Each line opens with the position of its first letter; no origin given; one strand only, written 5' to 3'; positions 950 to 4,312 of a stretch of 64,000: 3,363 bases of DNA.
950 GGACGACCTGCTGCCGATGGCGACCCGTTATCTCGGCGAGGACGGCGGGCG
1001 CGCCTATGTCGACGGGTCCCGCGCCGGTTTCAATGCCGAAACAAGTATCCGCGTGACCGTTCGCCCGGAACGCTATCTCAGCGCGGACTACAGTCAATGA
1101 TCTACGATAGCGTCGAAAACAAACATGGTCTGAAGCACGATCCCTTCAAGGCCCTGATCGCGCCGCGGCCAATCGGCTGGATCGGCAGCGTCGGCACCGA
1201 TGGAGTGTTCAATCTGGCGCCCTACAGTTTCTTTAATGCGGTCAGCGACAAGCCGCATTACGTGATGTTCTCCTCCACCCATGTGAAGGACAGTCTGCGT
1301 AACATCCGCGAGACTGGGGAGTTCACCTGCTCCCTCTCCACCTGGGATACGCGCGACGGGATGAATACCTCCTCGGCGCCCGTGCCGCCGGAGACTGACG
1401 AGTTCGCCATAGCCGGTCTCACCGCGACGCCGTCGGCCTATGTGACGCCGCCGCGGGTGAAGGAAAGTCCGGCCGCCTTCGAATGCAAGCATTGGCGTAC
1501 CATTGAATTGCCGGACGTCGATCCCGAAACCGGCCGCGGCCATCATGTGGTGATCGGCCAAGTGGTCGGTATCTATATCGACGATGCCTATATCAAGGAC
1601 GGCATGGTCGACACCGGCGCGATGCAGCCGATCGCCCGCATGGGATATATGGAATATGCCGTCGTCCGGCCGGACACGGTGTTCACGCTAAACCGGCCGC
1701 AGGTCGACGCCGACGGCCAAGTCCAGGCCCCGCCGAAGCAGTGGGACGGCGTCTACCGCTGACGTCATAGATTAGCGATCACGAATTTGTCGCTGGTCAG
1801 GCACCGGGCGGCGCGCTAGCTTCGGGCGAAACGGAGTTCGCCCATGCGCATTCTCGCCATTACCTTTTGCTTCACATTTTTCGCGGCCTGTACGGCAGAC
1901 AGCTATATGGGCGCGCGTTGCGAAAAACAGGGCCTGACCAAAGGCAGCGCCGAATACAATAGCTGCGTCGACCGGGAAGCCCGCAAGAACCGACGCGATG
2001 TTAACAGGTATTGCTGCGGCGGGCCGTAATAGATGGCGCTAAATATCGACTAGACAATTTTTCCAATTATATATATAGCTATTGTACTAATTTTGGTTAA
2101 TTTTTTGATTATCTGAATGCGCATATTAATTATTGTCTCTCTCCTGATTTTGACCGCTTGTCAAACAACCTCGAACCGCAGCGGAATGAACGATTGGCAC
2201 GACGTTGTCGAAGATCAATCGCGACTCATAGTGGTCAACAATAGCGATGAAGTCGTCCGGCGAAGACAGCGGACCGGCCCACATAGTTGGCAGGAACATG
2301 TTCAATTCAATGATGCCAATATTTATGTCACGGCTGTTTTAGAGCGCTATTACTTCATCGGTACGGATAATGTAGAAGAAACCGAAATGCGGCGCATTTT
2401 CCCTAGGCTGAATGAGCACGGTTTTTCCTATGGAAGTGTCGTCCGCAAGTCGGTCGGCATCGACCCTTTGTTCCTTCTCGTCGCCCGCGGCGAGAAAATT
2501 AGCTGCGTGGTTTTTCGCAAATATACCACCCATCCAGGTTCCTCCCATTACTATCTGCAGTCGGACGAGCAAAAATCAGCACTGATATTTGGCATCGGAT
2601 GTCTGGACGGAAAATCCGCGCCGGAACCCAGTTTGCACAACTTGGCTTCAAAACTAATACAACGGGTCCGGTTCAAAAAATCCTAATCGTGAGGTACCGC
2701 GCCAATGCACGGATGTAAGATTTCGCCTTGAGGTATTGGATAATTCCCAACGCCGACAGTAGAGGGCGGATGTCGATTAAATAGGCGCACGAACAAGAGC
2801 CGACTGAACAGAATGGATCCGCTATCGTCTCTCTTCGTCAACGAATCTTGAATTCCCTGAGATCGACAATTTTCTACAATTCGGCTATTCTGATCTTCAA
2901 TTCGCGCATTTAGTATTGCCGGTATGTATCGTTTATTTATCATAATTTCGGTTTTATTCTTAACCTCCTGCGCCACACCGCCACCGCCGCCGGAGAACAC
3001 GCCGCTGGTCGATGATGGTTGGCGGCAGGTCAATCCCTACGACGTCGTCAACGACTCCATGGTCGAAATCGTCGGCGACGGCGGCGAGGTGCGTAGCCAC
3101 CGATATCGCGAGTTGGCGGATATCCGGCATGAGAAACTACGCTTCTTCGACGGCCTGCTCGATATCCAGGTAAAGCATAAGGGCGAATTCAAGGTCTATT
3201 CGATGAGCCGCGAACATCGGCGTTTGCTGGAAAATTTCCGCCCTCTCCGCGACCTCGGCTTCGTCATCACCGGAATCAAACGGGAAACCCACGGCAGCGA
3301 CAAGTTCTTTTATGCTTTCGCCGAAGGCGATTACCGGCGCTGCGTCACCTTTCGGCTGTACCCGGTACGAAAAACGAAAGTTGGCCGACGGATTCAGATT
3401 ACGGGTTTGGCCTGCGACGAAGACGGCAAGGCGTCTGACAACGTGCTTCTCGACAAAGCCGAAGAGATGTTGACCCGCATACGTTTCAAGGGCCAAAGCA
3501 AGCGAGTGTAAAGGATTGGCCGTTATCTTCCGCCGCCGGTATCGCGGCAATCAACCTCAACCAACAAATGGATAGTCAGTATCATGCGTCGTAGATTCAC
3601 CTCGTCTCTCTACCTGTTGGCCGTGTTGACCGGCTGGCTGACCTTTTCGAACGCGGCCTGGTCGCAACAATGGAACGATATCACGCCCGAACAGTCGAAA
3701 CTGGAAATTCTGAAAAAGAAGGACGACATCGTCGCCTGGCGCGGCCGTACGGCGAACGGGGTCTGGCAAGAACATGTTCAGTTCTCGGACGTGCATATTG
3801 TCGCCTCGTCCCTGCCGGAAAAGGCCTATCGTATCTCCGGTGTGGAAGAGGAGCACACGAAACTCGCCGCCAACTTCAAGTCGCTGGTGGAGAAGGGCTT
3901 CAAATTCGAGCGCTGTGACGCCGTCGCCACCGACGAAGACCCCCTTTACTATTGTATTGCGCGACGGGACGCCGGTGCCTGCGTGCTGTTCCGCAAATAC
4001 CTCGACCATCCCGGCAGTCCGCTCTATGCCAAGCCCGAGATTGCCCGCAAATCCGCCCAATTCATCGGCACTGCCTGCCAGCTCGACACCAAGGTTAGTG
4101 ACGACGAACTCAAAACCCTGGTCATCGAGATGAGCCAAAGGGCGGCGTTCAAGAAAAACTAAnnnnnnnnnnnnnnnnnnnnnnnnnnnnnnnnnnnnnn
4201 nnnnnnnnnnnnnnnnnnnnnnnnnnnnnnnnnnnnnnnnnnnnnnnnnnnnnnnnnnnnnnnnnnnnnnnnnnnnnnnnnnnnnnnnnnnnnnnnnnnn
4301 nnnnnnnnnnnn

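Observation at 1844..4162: Tandem family of four signal-peptide proteins of unknown function with shared Cys motifs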

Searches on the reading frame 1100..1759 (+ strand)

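Call 40: search_protein_families(library=pfam, proteins=[window:1100-1759:+], max_evalue=0.001)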
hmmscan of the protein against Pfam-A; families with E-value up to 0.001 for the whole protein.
window:1100-1759:+ (220 aa): 1 family
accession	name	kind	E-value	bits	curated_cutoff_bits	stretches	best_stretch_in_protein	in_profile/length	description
PF01613.24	Flavin_Reduct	-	2e-21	77.1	27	1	22-163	5-136/153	Flavin reductase like domain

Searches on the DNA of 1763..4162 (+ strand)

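Call 72: search_dna_similar(query=window:1763-4162:+, collection=plasmids, mode=distant, max_rows=10)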
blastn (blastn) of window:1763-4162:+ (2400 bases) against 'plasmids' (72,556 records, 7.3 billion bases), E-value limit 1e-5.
No match.
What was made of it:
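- Tried and rejected: Plasmid blastn of the cluster found no match (call 72).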

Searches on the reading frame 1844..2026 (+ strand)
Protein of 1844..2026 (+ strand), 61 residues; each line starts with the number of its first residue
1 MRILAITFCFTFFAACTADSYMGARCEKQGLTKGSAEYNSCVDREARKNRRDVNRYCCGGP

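Call 4: search_protein_families(library=pfam, proteins=[window:1844-2026:+], max_evalue=1)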
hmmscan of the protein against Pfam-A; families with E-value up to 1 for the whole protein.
window:1844-2026:+ (61 aa): 1 family
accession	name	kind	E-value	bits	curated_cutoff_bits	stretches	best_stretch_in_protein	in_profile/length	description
PF01940.21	DUF92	-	0.24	11.2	27.5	1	7-38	189-220/251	Integral membrane protein DUF92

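Call 5: search_protein_families(library=ncbifam, proteins=[window:1844-2026:+], max_evalue=1)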
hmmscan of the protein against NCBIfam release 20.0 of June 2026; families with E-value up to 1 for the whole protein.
window:1844-2026:+ (61 aa): 0 families

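Call 13: list_cluster_members(proteins=[window:1844-2026:+, window:2117-2683:+, window:2924-3508:+, window:3584-4159:+])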
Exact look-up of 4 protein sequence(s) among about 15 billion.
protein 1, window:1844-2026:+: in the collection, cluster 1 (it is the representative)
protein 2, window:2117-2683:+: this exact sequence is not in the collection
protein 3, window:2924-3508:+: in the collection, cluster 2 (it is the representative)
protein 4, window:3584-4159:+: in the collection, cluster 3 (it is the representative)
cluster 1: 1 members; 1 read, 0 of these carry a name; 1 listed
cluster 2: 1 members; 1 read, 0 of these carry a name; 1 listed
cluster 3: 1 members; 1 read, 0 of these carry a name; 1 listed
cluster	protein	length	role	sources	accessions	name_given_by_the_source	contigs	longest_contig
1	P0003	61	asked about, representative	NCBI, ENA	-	-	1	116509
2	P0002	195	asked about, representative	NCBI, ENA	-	-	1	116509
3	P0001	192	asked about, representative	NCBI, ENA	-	-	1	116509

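Call 15: search_protein_families(library=padloc, proteins=[window:1844-2026:+], max_evalue=1)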
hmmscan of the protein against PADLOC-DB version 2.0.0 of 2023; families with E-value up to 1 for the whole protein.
window:1844-2026:+ (61 aa): 0 families

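Call 16: search_protein_families(library=phrogs, proteins=[window:1844-2026:+], max_evalue=1)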
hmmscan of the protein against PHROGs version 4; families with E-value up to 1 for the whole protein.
window:1844-2026:+ (61 aa): 0 families

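Call 56: find_homologous_proteins(query=window:1844-2026:+, max_evalue=0.1)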
Query window:1844-2026:+ (61 aa): 1 proteins with E <= 0.1 among 1 candidates.
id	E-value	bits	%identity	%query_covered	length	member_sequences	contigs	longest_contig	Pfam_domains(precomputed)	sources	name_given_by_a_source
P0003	2.5e-35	136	100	100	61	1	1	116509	-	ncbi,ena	-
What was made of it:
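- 1844..2029 (+): ORF1: a 61-aa Cys-rich putative lipoprotein (lipobox FAAC, Cys16). Mature peptide about 46 aa with 4 further Cys. Orphan, not a member of the paralogue family. The homologue search returned only itself (call 56).
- Tried and rejected: The ORF1 search returned only itself (call 56).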
